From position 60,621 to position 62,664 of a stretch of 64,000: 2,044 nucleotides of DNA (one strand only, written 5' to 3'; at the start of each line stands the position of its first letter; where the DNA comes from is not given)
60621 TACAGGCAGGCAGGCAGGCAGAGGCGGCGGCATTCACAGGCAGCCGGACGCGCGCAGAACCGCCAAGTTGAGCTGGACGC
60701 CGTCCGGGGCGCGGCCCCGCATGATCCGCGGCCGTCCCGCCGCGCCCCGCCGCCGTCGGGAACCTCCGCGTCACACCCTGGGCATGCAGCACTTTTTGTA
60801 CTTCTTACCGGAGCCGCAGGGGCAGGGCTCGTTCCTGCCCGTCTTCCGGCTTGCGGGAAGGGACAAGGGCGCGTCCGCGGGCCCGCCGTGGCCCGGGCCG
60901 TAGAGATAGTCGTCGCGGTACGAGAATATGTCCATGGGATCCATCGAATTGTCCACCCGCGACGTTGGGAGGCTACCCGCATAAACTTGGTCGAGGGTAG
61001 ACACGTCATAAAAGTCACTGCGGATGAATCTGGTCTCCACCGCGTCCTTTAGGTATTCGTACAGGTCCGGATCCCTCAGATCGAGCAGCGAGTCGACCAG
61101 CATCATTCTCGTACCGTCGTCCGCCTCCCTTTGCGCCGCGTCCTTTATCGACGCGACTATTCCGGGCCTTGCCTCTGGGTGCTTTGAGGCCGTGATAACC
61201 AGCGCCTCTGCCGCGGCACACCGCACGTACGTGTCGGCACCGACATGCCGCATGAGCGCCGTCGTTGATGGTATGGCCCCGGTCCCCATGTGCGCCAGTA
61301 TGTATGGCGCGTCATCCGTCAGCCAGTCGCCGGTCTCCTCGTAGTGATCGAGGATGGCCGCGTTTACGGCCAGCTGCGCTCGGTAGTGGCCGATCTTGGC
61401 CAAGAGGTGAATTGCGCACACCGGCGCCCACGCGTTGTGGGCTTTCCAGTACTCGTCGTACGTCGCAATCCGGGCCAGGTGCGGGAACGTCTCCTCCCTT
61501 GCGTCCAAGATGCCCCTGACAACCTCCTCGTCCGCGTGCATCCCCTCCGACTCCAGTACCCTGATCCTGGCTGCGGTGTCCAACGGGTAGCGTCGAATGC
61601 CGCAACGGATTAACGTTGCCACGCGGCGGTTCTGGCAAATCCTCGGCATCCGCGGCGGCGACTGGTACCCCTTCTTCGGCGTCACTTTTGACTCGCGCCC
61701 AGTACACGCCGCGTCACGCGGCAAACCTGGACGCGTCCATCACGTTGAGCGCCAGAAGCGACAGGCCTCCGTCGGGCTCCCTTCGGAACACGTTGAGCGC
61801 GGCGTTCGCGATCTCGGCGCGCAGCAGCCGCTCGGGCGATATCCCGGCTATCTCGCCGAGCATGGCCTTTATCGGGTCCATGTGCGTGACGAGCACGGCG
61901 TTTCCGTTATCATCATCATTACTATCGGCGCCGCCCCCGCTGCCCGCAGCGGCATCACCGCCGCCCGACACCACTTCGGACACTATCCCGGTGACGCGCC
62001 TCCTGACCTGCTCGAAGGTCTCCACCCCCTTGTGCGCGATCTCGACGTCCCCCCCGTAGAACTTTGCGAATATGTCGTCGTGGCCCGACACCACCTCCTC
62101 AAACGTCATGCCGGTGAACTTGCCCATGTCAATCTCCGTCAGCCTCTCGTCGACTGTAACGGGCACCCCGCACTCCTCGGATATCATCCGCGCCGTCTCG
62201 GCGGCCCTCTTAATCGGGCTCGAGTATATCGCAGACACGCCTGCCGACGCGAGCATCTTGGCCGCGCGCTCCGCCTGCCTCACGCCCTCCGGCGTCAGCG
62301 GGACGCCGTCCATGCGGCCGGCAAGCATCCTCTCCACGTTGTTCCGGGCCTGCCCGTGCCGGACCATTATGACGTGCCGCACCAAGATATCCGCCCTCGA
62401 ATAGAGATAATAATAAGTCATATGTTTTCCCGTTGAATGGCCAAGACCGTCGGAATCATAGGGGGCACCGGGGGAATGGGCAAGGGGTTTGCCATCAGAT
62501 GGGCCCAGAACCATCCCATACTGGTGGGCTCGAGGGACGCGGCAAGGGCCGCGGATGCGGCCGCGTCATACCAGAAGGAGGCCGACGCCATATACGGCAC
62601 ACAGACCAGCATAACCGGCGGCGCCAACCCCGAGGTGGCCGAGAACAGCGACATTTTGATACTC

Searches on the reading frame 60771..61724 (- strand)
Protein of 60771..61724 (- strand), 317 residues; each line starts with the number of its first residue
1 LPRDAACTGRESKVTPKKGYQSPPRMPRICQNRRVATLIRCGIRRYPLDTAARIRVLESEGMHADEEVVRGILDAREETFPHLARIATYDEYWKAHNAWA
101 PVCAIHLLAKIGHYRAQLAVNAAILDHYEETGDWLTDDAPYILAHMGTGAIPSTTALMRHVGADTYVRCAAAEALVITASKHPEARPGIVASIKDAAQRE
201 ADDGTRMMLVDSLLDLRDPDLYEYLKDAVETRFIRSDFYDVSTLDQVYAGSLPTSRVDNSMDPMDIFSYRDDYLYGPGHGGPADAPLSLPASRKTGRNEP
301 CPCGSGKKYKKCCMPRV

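Call 49: search_protein_families(library=pfam, proteins=[window:60771-61724:-], max_evalue=0.0001)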
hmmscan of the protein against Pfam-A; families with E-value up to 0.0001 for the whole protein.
window:60771-61724:- (317 aa): 2 families
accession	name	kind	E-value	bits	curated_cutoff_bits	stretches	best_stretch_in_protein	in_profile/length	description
PF02810.21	SEC-C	-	1.3e-10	41.4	20.4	1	297-315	1-19/19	SEC-C motif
PF06685.17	DUF1186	-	3.9e-06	27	22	1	89-243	47-208/247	Protein of unknown function (DUF1186)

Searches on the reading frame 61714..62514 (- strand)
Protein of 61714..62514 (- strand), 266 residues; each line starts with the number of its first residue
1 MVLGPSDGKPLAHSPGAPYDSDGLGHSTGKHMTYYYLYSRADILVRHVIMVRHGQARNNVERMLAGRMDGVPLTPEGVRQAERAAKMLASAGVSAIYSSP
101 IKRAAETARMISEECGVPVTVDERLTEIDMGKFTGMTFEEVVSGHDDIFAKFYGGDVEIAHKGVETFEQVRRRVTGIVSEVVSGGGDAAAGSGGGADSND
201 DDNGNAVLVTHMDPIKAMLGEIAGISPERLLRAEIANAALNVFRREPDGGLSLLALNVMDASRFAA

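Call 49: search_protein_families(library=pfam, proteins=[window:61714-62514:-], max_evalue=0.0001)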
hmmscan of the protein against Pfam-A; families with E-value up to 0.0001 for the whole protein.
window:61714-62514:- (266 aa): 1 family
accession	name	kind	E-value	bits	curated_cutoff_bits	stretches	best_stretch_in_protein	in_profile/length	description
PF00300.27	His_Phos_1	-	8.1e-46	156.6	21.7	1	48-250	1-186/194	Histidine phosphatase superfamily (branch 1)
